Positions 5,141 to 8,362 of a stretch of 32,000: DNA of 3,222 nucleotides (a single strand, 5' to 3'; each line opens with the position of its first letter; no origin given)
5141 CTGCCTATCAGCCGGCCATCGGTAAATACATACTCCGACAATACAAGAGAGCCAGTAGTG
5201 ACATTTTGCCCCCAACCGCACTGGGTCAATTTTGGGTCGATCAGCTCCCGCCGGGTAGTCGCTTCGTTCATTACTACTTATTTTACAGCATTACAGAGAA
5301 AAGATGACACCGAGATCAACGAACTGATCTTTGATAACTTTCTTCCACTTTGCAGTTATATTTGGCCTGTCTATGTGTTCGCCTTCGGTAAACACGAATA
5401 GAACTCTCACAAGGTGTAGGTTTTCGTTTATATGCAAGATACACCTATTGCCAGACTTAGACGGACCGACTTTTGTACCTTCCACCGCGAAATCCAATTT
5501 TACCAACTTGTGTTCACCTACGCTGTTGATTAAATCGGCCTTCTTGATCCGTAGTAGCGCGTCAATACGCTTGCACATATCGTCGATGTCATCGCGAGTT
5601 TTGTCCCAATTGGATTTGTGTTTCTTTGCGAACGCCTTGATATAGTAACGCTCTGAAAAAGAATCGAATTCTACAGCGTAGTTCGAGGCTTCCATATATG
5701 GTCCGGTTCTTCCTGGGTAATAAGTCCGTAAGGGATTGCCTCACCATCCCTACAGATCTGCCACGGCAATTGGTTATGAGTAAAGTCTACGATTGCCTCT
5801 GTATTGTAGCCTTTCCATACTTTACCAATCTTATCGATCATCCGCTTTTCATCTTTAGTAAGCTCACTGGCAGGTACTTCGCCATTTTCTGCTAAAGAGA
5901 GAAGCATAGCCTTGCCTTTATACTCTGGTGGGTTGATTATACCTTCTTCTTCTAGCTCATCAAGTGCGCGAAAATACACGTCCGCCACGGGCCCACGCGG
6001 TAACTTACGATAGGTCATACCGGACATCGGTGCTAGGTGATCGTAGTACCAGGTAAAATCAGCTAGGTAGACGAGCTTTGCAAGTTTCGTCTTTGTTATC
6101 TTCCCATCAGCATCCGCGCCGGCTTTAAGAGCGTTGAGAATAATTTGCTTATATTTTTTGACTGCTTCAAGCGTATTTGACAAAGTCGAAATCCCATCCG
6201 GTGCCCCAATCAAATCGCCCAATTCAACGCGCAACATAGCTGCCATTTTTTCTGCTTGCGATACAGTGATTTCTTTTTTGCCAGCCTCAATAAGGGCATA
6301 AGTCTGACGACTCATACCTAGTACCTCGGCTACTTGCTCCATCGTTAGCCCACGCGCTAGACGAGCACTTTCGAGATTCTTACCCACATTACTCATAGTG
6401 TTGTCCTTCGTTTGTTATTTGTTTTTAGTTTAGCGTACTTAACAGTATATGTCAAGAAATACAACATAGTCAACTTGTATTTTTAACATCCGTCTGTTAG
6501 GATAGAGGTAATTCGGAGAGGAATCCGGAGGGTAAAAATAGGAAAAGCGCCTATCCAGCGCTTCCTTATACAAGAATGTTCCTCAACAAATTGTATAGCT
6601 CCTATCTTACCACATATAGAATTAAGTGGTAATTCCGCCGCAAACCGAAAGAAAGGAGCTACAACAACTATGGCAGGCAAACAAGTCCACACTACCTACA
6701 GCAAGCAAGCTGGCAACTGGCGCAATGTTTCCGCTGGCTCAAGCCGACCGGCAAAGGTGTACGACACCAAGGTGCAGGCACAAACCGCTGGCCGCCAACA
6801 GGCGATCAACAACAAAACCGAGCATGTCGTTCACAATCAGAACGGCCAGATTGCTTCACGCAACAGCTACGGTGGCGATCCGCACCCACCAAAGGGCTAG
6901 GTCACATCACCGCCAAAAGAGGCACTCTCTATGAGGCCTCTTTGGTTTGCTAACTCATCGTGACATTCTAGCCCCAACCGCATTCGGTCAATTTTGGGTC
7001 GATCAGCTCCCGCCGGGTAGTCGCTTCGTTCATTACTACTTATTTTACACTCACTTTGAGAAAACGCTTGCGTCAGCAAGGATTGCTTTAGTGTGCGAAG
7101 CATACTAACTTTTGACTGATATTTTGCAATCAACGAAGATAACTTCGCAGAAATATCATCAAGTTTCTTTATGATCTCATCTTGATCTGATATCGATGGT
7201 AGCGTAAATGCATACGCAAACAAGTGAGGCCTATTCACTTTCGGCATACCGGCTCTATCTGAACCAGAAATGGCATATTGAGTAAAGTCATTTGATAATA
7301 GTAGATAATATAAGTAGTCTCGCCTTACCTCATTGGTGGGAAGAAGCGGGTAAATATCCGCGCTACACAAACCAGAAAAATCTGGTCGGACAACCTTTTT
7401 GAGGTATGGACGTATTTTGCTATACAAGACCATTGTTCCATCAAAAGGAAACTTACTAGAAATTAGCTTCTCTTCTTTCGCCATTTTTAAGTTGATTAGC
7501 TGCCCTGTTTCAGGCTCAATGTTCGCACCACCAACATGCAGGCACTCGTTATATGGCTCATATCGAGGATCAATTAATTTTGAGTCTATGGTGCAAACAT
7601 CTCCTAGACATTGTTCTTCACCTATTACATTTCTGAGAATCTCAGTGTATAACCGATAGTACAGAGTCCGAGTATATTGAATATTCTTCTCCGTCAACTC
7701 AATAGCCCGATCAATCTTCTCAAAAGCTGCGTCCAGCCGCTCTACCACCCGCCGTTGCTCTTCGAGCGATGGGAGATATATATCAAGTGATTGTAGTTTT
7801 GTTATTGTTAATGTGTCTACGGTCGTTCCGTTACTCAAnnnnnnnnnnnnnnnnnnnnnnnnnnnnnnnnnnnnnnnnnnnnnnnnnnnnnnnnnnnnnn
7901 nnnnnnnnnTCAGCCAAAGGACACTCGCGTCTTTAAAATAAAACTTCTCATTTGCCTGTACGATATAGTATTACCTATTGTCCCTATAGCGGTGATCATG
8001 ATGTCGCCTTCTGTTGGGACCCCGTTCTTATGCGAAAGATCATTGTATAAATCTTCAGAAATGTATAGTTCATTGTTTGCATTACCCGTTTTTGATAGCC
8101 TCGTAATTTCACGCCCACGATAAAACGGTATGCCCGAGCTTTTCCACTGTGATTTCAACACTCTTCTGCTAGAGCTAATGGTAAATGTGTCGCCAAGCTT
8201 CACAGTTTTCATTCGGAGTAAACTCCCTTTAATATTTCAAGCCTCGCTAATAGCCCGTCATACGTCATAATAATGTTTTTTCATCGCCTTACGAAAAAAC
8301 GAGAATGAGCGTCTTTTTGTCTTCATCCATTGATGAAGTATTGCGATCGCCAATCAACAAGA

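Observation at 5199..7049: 1.76-kb TA + DUF2188 module inserted between hsdS and hsdR, bounded by an 89-bp duplication of the hsdR start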

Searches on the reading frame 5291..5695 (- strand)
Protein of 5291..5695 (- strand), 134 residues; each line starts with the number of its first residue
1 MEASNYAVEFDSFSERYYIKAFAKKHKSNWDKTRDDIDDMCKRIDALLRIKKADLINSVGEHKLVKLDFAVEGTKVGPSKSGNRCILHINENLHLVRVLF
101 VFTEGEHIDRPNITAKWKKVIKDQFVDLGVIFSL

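Call 6: search_protein_families(library=pfam, proteins=[window:5291-5695:-], max_evalue=0.01)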
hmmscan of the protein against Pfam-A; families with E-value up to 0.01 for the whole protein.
window:5291-5695:- (134 aa): 0 families

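Call 7: search_protein_families(library=padloc, proteins=[window:5291-5695:-], max_evalue=0.001)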
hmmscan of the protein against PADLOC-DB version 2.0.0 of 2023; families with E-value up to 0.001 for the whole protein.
window:5291-5695:- (134 aa): 0 families

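Call 40: search_solved_structures(query=A3, max_evalue=10, show_alignments=2)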
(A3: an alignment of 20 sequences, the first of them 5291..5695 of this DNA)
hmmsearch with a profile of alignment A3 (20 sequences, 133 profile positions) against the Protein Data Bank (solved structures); distinct sequences matched with E-value up to 10: 7.
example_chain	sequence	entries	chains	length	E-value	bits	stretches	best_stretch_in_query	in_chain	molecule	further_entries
5ja9_C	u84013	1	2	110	0.34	14.1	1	74-115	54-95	Toxin HigB-2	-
5ja8_A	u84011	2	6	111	0.35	14.1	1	74-115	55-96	Toxin HigB-2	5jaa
8a0x_C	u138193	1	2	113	0.36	14.1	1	74-114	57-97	Toxin HigB-2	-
5mje_A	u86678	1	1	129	0.5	13.6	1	74-114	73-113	Cytotoxic translational repressor of toxin-antitoxin stability system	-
9tv9_C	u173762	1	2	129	0.82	12.9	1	76-114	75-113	Toxin HigB-2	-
3eff_K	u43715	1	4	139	1.9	11.8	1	16-52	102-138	Voltage-gated potassium channel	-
1f6g_A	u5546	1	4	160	2.2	11.5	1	16-52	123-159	VOLTAGE-GATED POTASSIUM CHANNEL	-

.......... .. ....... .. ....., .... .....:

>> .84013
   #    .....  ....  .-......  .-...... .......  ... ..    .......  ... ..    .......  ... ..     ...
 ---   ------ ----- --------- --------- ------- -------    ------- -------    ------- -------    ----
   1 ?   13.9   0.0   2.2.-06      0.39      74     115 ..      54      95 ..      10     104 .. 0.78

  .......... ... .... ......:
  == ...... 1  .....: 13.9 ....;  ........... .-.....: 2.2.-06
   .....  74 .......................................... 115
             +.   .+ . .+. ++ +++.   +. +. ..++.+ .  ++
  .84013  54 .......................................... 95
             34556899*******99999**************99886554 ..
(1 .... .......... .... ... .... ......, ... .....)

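Call 41: search_protein_families(library=pfam, alignment_id=A3, max_evalue=1)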
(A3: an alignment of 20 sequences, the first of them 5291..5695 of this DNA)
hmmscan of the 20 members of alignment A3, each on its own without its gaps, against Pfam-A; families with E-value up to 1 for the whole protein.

A. member 1, window:5291-5695:- (134 aa): 0 families

B. families by the number of members that match (of 20 scanned): 10 families
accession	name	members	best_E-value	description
PF21739.2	DUF6866_N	2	0.0058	Family of unknown function (DUF6866) N-terminal domain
PF09035.16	Tn916-Xis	2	0.1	Excisionase from transposon Tn916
PF20543.3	CowN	1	0.01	N2-fixation sustaining protein CowN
PF23412.1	zf_RING_Vps8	1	0.042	Vps8 RING zinc finger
PF18136.6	DNApol_Exo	1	0.049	DNA mitochondrial polymerase exonuclease domain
PF18929.5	DUF5678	1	0.066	Family of unknown function (DUF5678)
PF15507.11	DUF4649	1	0.082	Domain of unknown function (DUF4649)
PF14462.11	Prok-E2_E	1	0.093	Prokaryotic E2 family E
PF07146.16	DUF1389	1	0.1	Protein of unknown function (DUF1389)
PF10450.15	POC1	1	0.12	POC1 chaperone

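Call 44: find_homologous_proteins(query=window:5291-5695:-, max_evalue=0.00001)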
Query window:5291-5695:- (134 aa): 89 proteins with E <= 0.00001 among 90 candidates.
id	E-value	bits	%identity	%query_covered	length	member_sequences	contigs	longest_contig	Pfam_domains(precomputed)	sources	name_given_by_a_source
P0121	1.8e-75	269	88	100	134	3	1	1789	-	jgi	jgi:hypothetical protein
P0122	5.7e-75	268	88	100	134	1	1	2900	-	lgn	-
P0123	1.7e-74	266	87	100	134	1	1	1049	-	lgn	-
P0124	4.3e-74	265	87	100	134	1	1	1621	-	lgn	-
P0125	1.2e-72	260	86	100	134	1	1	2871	-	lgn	-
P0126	1.6e-72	260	86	100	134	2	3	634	-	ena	-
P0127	6.7e-72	258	85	100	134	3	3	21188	-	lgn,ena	-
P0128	2.2e-68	246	84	100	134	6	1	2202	-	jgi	-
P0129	3.0e-68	246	83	100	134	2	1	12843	-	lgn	-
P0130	5.6e-51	190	63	100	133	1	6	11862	-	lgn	-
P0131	4.7e-50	187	64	100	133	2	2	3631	-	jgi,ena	-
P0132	3.0e-49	184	63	100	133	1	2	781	-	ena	-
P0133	4.2e-49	184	63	100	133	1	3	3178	-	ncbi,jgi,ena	-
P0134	1.4e-48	182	61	100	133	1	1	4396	-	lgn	-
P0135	9.4e-48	180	60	100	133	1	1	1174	-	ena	-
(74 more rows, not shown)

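Call 45: find_encoding_contigs(protein=P0127, flank=6000, max_places=4)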
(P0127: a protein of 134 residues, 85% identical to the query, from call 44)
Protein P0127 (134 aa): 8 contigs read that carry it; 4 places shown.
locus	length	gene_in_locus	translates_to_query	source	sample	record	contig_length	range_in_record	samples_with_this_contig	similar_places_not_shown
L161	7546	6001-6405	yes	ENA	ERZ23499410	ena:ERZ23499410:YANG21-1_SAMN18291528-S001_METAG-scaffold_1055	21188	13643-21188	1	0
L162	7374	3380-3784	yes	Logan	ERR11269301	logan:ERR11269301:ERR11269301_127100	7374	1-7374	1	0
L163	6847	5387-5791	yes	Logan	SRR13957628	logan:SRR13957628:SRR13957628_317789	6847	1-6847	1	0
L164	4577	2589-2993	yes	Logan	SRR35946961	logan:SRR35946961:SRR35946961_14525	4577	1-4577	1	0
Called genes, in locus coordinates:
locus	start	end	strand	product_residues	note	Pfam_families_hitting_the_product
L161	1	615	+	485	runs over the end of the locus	PF12161:HsdM_N (weak), PF02384:N6_Mtase, PF07669:Eco57I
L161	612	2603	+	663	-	PF02518:HATPase_c (weak)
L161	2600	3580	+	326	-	-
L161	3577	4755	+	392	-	PF01420:Methylase_S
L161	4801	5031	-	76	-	PF09954:DUF2188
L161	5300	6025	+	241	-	PF01381:HTH_3, PF13560:HTH_31 (weak), PF13274:SocA_Panacea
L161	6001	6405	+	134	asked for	-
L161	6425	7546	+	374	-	?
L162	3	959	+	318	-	?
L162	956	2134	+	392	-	PF01420:Methylase_S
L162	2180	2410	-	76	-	PF09954:DUF2188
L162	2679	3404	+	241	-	PF01381:HTH_3, PF13560:HTH_31 (weak), PF13274:SocA_Panacea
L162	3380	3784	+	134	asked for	-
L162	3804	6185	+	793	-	PF04313:HSDR_N (faint), PF13588:HSDR_N_2 (weak), PF04851:ResIII, PF00270:DEAD, PF18766:SWI2_SNF2, PF00271:Helicase_C (weak), PF08463:EcoEI_R_C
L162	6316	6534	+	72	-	-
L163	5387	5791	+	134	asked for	-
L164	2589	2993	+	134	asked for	-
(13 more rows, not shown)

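Call 46: find_encoding_contigs(protein=P0129, flank=6000, max_places=4)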
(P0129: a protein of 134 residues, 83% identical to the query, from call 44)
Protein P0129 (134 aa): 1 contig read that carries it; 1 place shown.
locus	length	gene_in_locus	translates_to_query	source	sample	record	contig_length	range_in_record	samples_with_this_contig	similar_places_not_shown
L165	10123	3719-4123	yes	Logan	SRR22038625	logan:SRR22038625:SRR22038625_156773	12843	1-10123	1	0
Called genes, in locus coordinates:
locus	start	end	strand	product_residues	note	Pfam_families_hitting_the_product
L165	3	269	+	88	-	?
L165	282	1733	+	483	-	PF12161:HsdM_N, PF02384:N6_Mtase, PF07669:Eco57I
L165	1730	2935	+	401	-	PF01420:Methylase_S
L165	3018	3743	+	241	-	PF01381:HTH_3, PF12844:HTH_19 (weak), PF13443:HTH_26 (faint), PF13560:HTH_31, PF13274:SocA_Panacea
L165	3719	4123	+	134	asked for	-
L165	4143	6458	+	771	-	PF04313:HSDR_N (faint), PF00270:DEAD, PF04851:ResIII, PF18766:SWI2_SNF2, PF08463:EcoEI_R_C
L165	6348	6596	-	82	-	-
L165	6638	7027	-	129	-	PF18451:CdiA_C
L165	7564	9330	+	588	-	-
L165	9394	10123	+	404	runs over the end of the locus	-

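Call 47: find_encoding_contigs(protein=P0122, flank=6000, max_places=4)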
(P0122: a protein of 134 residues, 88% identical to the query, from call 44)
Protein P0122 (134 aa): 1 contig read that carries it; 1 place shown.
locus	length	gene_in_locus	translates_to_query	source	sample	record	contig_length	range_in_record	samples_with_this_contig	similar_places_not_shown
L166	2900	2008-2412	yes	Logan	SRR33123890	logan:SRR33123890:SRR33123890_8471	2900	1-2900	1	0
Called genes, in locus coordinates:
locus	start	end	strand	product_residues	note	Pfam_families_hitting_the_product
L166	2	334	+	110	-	?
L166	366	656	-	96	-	-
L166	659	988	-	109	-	PF01844:HNH (weak)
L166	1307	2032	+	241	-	PF01381:HTH_3, PF12844:HTH_19 (weak), PF13443:HTH_26 (faint), PF13560:HTH_31 (weak), PF13274:SocA_Panacea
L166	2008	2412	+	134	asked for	-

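Call 49: find_encoding_contigs(protein=P0125, flank=6000, max_places=4)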
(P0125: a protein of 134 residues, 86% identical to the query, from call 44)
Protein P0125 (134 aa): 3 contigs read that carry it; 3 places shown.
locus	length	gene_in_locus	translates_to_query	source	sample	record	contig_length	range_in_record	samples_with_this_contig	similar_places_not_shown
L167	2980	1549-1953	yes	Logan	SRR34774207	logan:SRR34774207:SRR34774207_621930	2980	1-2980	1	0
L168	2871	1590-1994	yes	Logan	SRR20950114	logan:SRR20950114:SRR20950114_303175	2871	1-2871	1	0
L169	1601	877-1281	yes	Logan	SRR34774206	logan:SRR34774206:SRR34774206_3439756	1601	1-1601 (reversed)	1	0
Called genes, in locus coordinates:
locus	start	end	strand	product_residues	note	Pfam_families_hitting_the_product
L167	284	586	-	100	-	-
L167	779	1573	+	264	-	PF01381:HTH_3, PF13443:HTH_26 (faint), PF13560:HTH_31, PF13274:SocA_Panacea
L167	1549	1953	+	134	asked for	-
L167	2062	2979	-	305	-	?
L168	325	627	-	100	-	-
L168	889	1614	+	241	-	PF01381:HTH_3, PF13443:HTH_26 (faint), PF13560:HTH_31, PF13274:SocA_Panacea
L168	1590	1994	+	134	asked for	-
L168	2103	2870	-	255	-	?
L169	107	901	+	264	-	PF01381:HTH_3, PF13443:HTH_26 (faint), PF13560:HTH_31, PF13274:SocA_Panacea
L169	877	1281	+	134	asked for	-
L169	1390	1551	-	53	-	-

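Call 50: find_encoding_contigs(protein=P0121, flank=6000, max_places=4)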
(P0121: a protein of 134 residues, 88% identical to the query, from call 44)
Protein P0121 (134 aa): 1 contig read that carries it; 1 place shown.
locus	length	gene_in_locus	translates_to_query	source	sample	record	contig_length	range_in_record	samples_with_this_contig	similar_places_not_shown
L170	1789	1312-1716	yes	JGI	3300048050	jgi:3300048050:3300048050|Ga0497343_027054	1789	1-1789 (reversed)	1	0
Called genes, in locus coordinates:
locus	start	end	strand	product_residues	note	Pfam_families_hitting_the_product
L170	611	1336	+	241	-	PF01381:HTH_3, PF13560:HTH_31 (weak), PF13274:SocA_Panacea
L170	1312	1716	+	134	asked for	-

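Call 80: predict_structure(alignment_id=A6)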
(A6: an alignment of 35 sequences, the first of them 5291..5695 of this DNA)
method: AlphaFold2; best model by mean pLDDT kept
length: 134 residues; sequences in the alignment: 35
mean_pLDDT: 92.5   pTM: 0.86
mean pLDDT of the five models: 92.5, 86.4, 81.8, 80.3, 79.7
residues with pLDDT >= 90: 108; 70-90: 22; 50-70: 2; < 50: 2
segments of 3 or more residues with pLDDT < 50: none
pLDDT, mean of each block of 10 residues (from residue 1): 78 91 90 95 95 96 97 90 96 96 89 93 96 94
secondary structure, 60 per line:
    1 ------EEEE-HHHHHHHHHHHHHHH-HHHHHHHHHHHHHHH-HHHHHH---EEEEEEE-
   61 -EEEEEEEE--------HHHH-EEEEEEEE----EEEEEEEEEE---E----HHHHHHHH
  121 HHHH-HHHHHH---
elements in order: E7-10 H12-26 H28-42 H44-49 E53-59 E62-69 H78-81 E83-90 E95-104 H113-124 H126-131

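Call 82: fold_search(model_id=the predicted structure, library=pdb)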
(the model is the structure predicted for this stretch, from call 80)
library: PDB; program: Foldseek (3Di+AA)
matches with E <= 10: 455; with E <= 0.001: 1
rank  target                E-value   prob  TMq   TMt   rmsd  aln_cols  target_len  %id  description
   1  1wmi_A                4.6e-04  1.00  0.47  0.66   4.2       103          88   16  Crystal structure of archaeal RelE-RelB complex from Pyrococcus horikoshii OT3 (released 2005-03-15)
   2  4fxh_B                2.4e-03  0.99  0.40  0.53   7.1       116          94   16  Crystal structure of the isolated E. coli RelE toxin, P212121 form (released 2012-08-29)
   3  8a0x_D                4.6e-03  0.98  0.44  0.51   7.0       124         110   17  Crystal structure of the HigB2-HigA2 tetramer in complex with operator DNA (released 2023-05-03)
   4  5ja8_C                1.2e-02  0.97  0.43  0.51   5.9       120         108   16  Crystal structure of the HigB2 toxin in complex with Nb2 (released 2017-04-05)
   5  5ja8_E                1.4e-02  0.92  0.42  0.50   6.3       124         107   18  Crystal structure of the HigB2 toxin in complex with Nb2 (released 2017-04-05)
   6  9w3a_C                1.6e-02  0.96  0.46  0.54   5.4       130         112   12  Crystal structure of PfiAT toxin-antitoxin complex (released 2026-02-11)
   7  2khe_MODEL_1_A        1.6e-02  0.89  0.37  0.52   6.5       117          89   18  Solution Structure of the Bacterial Toxin Rele from Thermus Thermophilus HB8 (released 2010-03-31)
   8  5ja8_A                1.8e-02  0.90  0.41  0.49   5.9       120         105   13  Crystal structure of the HigB2 toxin in complex with Nb2 (released 2017-04-05)
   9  9w3a_A                1.8e-02  0.82  0.38  0.43   6.5       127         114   11  Crystal structure of PfiAT toxin-antitoxin complex (released 2026-02-11)
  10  8a0x_C                2.0e-02  0.89  0.43  0.51   6.8       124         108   14  Crystal structure of the HigB2-HigA2 tetramer in complex with operator DNA (released 2023-05-03)
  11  2kc8_MODEL_1_A        2.9e-02  0.96  0.41  0.55   4.2        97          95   15  Structure of E. coli toxin RelE (R81A/R83A) mutant in complex with antitoxin RelBc (K47-L79) peptide (released 2009-03-17)
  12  9w3a_B                3.5e-02  0.66  0.37  0.41   6.6       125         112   10  Crystal structure of PfiAT toxin-antitoxin complex (released 2026-02-11)
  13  5ycl_B                3.8e-02  0.85  0.39  0.49   4.5       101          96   15  Crystal structure of HigBA complex from Shigella flexneri (released 2018-09-19)
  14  5ifg_A                4.0e-02  0.77  0.40  0.49   5.6       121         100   12  Crystal structure of HigA-HigB complex from E. Coli (released 2017-03-01)
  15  4fxe_E                4.3e-02  0.92  0.40  0.60   4.0       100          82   16  Crystal structure of the intact E. coli RelBE toxin-antitoxin complex (released 2012-08-29)
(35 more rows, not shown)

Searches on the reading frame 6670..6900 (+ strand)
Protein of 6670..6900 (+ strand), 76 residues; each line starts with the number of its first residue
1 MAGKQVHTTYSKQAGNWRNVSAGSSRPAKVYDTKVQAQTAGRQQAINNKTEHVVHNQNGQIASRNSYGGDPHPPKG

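Call 6: search_protein_families(library=pfam, proteins=[window:6670-6900:+], max_evalue=0.01)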
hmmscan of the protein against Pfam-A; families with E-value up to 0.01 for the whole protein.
window:6670-6900:+ (76 aa): 1 family
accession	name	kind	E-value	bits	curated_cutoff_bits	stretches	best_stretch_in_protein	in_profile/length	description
PF09954.14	DUF2188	-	1.1e-14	54.7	22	1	7-67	2-62/62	Uncharacterized protein conserved in bacteria (DUF2188)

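Call 7: search_protein_families(library=padloc, proteins=[window:6670-6900:+], max_evalue=0.001)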
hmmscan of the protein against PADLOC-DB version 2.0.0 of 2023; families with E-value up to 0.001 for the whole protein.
window:6670-6900:+ (76 aa): 2 families
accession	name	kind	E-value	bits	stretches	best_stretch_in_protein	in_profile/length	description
PDLC04941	PDC-S16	-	2e-23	81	1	1-76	1-75/75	-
PDLC04942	PDC-S16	-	4.3e-22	76.6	1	1-76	1-75/75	-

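Call 9: find_encoding_contigs(protein=window:6670-6900:+, flank=10000, max_places=10)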
Protein window:6670-6900:+ (76 aa): no gene with exactly this product is on record in the collection.

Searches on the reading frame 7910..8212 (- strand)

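Call 6: search_protein_families(library=pfam, proteins=[window:7910-8212:-], max_evalue=0.01)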
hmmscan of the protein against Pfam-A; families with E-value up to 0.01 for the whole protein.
window:7910-8212:- (100 aa): 1 family
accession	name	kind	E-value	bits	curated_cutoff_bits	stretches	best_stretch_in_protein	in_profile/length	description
PF01420.25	Methylase_S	-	0.0003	21.5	22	1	2-83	5-74/168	Type I restriction modification DNA specificity domain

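Call 7: search_protein_families(library=padloc, proteins=[window:7910-8212:-], max_evalue=0.001)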
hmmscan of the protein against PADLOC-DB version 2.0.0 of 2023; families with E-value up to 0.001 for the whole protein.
window:7910-8212:- (100 aa): 9 families
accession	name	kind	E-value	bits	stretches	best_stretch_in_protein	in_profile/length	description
PDLC03172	Specificity_I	-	3.3e-14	50.8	1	4-91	8-96/431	Type I specificity subunit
PDLC03107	Specificity_I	-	9.3e-11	39.4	1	1-92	3-89/392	Type I specificity subunit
PDLC03154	Specificity_I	-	3.6e-09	34.6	1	3-96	6-94/406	Type I specificity subunit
PDLC03068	Specificity_I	-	1.6e-08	32.1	1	1-93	4-93/403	Type I specificity subunit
PDLC03079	Specificity_I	-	3.8e-08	30.9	1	4-94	33-113/470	Type I specificity subunit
PDLC03168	Specificity_I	-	1.3e-05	22.9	1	2-94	6-95/459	Type I specificity subunit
PDLC03098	Specificity_I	-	1.3e-05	22.8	1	7-95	38-123/443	Type I specificity subunit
PDLC04137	mad5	-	3.9e-05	21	1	2-82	4-80/392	mads_5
PDLC03126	Specificity_I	-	0.00026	17.9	1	20-83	34-96/690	Type I specificity subunit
